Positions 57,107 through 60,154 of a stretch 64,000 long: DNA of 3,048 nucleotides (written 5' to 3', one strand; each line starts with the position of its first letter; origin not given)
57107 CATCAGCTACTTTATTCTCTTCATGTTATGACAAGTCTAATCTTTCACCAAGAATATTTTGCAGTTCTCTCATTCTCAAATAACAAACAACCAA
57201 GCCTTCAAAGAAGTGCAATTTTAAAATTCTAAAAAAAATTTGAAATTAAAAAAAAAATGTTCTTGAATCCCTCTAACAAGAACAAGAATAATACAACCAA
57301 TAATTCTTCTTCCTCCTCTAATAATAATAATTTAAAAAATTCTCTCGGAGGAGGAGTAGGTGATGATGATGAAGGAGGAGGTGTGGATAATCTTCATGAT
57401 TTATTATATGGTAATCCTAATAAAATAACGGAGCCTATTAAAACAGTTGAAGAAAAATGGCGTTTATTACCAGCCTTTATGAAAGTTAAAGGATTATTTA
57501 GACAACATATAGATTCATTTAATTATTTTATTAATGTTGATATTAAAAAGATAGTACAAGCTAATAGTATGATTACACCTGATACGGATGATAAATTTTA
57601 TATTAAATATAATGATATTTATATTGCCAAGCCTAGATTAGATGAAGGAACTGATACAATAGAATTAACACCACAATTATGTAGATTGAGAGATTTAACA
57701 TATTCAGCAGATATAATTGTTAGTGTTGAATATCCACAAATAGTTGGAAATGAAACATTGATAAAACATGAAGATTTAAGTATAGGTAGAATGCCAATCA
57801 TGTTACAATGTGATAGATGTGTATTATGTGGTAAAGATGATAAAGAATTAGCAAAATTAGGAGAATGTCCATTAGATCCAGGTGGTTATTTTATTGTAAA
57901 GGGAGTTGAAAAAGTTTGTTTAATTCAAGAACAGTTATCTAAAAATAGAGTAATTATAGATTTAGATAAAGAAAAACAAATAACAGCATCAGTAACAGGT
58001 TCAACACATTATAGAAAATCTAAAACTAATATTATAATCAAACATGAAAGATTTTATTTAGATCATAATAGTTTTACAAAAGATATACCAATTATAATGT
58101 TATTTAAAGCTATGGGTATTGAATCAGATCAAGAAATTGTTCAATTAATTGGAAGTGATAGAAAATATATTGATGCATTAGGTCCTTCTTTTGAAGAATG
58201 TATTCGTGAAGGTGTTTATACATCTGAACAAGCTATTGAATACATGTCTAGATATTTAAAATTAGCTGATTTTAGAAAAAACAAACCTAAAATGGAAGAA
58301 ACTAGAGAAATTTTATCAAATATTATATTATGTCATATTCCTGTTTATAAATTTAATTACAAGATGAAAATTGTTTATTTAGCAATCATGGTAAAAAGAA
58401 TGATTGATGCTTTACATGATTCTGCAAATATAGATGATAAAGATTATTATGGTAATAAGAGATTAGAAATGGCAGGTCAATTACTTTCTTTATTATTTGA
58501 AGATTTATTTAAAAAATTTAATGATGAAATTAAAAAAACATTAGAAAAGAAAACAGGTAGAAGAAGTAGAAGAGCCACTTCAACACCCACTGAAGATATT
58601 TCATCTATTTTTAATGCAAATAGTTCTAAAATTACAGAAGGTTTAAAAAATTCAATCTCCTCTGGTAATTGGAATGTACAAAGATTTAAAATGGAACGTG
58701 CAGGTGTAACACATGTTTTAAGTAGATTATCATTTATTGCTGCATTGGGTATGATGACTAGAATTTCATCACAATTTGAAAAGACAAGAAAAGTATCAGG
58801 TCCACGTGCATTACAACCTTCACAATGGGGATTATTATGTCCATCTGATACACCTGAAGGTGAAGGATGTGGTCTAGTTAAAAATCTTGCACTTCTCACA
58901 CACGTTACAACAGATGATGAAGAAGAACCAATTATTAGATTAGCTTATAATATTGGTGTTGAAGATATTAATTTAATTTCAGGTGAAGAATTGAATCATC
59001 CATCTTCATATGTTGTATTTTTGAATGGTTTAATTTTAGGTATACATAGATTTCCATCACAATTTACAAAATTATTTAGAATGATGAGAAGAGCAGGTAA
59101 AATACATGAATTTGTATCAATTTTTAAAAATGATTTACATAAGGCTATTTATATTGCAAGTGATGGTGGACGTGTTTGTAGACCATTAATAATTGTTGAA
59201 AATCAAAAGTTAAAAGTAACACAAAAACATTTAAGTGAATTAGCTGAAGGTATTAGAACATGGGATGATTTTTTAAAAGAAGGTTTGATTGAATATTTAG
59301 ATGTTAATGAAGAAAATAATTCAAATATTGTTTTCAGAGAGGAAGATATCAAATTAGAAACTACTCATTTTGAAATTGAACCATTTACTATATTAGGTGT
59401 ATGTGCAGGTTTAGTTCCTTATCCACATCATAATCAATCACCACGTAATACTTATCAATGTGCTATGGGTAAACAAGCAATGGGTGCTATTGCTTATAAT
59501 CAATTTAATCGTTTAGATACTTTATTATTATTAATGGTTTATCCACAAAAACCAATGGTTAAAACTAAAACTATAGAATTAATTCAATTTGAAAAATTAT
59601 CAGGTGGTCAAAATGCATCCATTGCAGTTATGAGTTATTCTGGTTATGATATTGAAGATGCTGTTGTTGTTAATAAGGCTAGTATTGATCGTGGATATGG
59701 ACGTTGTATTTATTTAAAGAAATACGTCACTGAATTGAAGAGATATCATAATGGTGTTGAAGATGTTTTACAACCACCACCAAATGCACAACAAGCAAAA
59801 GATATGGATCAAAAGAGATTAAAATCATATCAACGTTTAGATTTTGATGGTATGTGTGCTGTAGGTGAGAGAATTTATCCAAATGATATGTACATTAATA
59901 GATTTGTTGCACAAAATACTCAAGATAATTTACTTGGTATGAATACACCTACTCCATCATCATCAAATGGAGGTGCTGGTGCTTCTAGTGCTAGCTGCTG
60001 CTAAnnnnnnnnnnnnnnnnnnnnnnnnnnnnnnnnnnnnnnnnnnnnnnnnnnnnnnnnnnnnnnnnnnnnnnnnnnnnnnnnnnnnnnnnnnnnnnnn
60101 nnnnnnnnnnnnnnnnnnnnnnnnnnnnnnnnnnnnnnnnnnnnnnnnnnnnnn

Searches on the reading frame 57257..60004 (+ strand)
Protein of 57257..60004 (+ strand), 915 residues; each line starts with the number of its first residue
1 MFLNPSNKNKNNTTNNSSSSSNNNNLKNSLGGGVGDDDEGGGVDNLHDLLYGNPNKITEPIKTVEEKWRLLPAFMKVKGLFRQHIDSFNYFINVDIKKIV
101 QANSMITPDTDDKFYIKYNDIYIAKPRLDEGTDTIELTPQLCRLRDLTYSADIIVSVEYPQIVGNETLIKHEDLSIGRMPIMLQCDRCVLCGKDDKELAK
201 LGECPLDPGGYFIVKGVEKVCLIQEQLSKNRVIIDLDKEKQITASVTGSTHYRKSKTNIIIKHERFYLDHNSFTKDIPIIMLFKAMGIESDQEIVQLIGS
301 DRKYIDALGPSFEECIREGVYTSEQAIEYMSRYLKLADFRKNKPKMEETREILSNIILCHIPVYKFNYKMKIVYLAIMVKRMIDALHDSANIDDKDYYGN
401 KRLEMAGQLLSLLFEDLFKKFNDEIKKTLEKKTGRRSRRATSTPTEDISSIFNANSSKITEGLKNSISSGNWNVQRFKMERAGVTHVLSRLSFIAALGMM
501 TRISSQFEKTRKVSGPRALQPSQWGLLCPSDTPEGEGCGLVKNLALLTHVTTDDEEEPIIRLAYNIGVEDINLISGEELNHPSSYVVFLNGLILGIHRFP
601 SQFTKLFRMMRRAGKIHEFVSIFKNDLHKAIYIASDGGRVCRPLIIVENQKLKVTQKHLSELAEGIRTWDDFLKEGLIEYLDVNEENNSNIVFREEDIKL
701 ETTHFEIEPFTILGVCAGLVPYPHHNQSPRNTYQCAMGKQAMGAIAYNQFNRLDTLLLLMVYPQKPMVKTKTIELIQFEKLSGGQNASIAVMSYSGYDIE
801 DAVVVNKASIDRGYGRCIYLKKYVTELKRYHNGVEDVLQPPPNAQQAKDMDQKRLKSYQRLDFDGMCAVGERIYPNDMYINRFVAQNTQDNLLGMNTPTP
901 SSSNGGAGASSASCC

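Call 9: search_protein_families(library=pfam, proteins=[window:57257-60004:+], max_evalue=0.01)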
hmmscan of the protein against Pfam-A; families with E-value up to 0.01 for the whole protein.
window:57257-60004:+ (915 aa): 6 families
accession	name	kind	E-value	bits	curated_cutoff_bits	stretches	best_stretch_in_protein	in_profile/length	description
PF04563.20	RNA_pol_Rpb2_1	-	1.5e-53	181.8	28.2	1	79-447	1-189/203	RNA polymerase beta subunit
PF00562.33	RNA_pol_Rpb2_6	-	1.1e-47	163.3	23.4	1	716-889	1-164/373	RNA polymerase Rpb2, domain 6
PF04566.18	RNA_pol_Rpb2_4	-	1.2e-25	89.8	28.7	1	587-648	1-62/62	RNA polymerase Rpb2, domain 4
PF04561.19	RNA_pol_Rpb2_2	-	5.3e-24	85.4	21.7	1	229-404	2-190/190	RNA polymerase Rpb2, domain 2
PF04565.21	RNA_pol_Rpb2_3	-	3.2e-18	66.1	21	1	487-550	2-68/68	RNA polymerase Rpb2, domain 3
PF04567.22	RNA_pol_Rpb2_5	-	9.5e-08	33.2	21.1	1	669-701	1-33/66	RNA polymerase Rpb2, domain 5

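Call 24: find_homologous_proteins(query=window:57257-60001:+, max_evalue=1e-100)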
Query window:57257-60001:+ (915 aa): 3360 proteins with E <= 1e-100 among 8000 candidates; the best 120 are listed.
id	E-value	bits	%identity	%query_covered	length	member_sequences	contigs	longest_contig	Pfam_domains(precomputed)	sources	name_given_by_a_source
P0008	0.0e+0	1904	100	91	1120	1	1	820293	PF04565.22,PF04561.20,PF04560.26,PF04566.19,PF04567.23,PF04563.21,PF00562.34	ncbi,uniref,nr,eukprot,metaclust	ncbi:predicted protein [Naegleria gruberi]|uniref:DNA-directed RNA polymerase subunit beta n=1 Tax=N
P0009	0.0e+0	1765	89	93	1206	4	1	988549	PF04565.22,PF04561.20,PF04560.26,PF04566.19,PF04567.23,PF04563.21,PF00562.34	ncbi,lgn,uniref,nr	ncbi:hypothetical protein FDP41_010512 [Naegleria fowleri]|uniref:DNA-directed RNA polymerase subuni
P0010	0.0e+0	1628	79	95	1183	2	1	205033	PF04565.22,PF04561.20,PF04560.26,PF04566.19,PF04567.23,PF04563.21,PF00562.34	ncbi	ncbi:hypothetical protein ABK040_016075 [Willaertia magna]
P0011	0.0e+0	1222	63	93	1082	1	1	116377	PF04565.22,PF04561.20,PF04566.19,PF04567.23,PF04563.21,PF00562.34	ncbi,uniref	ncbi:DNA-directed RNA polymerase III subunit RPC2 [Acrasis kona]|uniref:DNA-directed RNA polymerase 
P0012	0.0e+0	1215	56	80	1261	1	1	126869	PF04565.22,PF04561.20,PF04560.26,PF04566.19,PF04567.23,PF04563.21,PF00562.34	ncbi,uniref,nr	ncbi:DNA-directed RNA polymerase III subunit [Asterophora parasitica]|uniref:DNA-directed RNA polyme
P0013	0.0e+0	1213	64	92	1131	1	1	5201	PF04565.22,PF04561.20,PF04560.26,PF04566.19,PF04567.23,PF04563.21,PF00562.34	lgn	-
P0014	0.0e+0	1207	69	70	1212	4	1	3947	PF04565.22,PF04561.20,PF04560.26,PF04566.19,PF01079.26,PF04567.23,PF04563.21,PF00562.34,PF14890.12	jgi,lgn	jgi:DNA-directed RNA polymerase beta subunit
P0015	0.0e+0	1195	70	82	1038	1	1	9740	PF04565.22,PF04561.20,PF04560.26,PF04566.19,PF04567.23,PF04563.21,PF00562.34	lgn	-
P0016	0.0e+0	1191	63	91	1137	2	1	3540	PF04565.22,PF04561.20,PF04560.26,PF04566.19,PF04567.23,PF04563.21,PF00562.34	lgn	-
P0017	0.0e+0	1168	66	84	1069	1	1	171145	PF04565.22,PF04561.20,PF04560.26,PF04566.19,PF04567.23,PF04563.21,PF00562.34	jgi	jgi:DNA-directed RNA polymerase III subunit RPC2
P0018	0.0e+0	1156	58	94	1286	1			PF04565.22,PF04561.20,PF04560.26,PF04566.19,PF04567.23,PF04563.21,PF00562.34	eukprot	eukprot:jgi/Chlat1/2372/Chrsp17S02643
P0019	0.0e+0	1152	54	94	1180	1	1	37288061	PF04565.22,PF04561.20,PF04560.26,PF04566.19,PF04567.23,PF04563.21,PF00562.34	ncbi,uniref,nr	ncbi:unnamed protein product [Owenia fusiformis]|uniref:DNA-directed RNA polymerase subunit beta n=1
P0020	0.0e+0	1144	63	44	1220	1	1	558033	PF04565.22,PF04561.20,PF04566.19,PF04567.23,PF24599.2,PF04563.21,PF00562.34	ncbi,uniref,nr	ncbi:RPC2 [Mytilus coruscus]|uniref:DNA-directed RNA polymerase subunit beta n=1 Tax=Mytilus coruscu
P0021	0.0e+0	1138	58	93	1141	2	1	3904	PF04565.22,PF04561.20,PF04560.26,PF04566.19,PF04567.23,PF04563.21,PF00562.34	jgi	-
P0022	0.0e+0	1136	58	94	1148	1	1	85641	PF04565.22,PF04561.20,PF04560.26,PF04566.19,PF04563.21,PF00562.34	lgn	-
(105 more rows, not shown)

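Call 25: find_encoding_contigs(protein=P0008, flank=10000, max_places=3)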
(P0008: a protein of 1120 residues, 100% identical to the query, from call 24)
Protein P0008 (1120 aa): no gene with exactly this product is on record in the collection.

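Call 26: find_encoding_contigs(protein=P0009, flank=10000, max_places=3)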
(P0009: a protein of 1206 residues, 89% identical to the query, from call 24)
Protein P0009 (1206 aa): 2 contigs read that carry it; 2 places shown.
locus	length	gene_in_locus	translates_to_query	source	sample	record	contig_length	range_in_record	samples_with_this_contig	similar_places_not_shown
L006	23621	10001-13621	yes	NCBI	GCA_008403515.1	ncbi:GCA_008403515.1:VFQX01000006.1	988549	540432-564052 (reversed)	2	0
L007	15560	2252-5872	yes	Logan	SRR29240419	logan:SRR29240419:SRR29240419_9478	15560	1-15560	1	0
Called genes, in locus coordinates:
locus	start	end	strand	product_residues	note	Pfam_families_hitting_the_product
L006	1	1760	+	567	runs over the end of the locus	PF09511:RNA_lig_T4_1, PF09414:RNA_ligase (weak)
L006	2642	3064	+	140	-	-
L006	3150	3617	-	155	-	-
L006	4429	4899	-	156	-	-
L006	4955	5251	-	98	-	-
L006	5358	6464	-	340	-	-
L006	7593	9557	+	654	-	-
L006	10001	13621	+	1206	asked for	PF04563:RNA_pol_Rpb2_1, PF04561:RNA_pol_Rpb2_2, PF04565:RNA_pol_Rpb2_3, PF04566:RNA_pol_Rpb2_4, PF04567:RNA_pol_Rpb2_5, PF00562:RNA_pol_Rpb2_6, PF04560:RNA_pol_Rpb2_7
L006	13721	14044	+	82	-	-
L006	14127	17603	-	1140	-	-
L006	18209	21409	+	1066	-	PF17177:PPR_long (faint), PF01535:PPR (faint), PF23276:TPR_24 (faint), PF12854:PPR_1 (faint), PF13812:PPR_3 (faint), PF13041:PPR_2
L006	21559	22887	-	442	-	-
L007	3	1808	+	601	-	?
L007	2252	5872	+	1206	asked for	PF04563:RNA_pol_Rpb2_1, PF04561:RNA_pol_Rpb2_2, PF04565:RNA_pol_Rpb2_3, PF04566:RNA_pol_Rpb2_4, PF04567:RNA_pol_Rpb2_5, PF00562:RNA_pol_Rpb2_6, PF04560:RNA_pol_Rpb2_7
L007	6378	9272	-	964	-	-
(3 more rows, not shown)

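Call 53: find_encoding_contigs(protein=P0010, flank=10000, max_places=2)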
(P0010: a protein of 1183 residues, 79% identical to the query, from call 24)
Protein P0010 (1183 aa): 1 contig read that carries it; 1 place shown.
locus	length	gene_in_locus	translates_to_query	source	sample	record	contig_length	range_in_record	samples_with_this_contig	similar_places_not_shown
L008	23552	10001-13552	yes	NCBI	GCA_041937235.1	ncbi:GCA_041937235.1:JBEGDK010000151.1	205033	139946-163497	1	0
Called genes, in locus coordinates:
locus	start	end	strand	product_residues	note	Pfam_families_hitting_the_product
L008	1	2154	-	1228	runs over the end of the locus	-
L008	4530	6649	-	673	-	PF01544:CorA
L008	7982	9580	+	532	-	-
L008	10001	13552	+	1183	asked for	PF04563:RNA_pol_Rpb2_1, PF04561:RNA_pol_Rpb2_2, PF04565:RNA_pol_Rpb2_3, PF04566:RNA_pol_Rpb2_4, PF04567:RNA_pol_Rpb2_5 (weak), PF00562:RNA_pol_Rpb2_6, PF04560:RNA_pol_Rpb2_7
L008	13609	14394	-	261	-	-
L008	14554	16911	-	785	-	PF02274:ADI, PF19420:DDAH_eukar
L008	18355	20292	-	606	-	PF00003:7tm_3 (weak), PF00615:RGS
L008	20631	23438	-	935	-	-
